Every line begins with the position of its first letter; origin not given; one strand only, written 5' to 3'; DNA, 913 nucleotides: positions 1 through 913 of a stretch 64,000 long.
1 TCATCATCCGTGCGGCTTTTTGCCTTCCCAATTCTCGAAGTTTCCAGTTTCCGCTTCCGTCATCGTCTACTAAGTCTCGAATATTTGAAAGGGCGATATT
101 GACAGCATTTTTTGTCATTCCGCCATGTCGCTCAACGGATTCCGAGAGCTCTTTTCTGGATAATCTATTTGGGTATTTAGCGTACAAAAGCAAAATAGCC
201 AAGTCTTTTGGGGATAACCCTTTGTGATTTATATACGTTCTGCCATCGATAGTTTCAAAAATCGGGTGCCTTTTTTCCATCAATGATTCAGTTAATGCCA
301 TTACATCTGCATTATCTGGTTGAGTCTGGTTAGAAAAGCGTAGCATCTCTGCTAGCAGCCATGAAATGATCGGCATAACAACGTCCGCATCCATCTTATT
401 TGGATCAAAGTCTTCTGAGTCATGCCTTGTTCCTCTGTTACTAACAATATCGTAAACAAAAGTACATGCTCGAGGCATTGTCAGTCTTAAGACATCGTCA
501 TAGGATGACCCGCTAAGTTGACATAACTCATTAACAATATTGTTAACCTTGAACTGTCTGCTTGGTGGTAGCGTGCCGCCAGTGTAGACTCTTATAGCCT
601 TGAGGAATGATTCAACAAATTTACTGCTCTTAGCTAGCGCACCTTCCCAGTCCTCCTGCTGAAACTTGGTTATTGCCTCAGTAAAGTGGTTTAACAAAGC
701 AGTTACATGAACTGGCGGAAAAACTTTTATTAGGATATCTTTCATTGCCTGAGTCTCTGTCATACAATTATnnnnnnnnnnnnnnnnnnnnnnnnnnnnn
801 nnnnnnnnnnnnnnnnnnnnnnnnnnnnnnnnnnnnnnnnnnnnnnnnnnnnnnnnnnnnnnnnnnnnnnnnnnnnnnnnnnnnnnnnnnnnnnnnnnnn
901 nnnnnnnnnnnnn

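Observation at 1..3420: Low-GC island: tandem array of four diverged small paralogs sharing a wHTH-like C-terminus, plus a divergent possibly Abi-like gene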

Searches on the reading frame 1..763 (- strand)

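Call 8: search_protein_families(library=pfam, proteins=[window:1-763:-], max_evalue=1)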
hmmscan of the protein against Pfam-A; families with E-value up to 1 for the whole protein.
window:1-763:- (254 aa): 1 family
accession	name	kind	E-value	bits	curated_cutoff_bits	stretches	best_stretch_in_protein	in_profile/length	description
PF00486.34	Trans_reg_C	-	0.014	15.9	26.2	1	183-237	6-62/77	Transcriptional regulatory protein, C terminal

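Call 9: search_protein_families(library=padloc, proteins=[window:1-763:-], max_evalue=1)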
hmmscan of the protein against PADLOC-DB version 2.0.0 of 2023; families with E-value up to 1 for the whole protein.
window:1-763:- (254 aa): 0 families

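Call 14: search_protein_families(library=ncbifam, proteins=[window:1-763:-], max_evalue=1)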
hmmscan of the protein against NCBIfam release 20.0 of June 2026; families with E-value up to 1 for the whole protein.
window:1-763:- (254 aa): 0 families

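Call 15: search_protein_families(library=phrogs, proteins=[window:1-763:-], max_evalue=1)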
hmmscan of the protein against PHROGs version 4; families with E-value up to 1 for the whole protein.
window:1-763:- (254 aa): 0 families
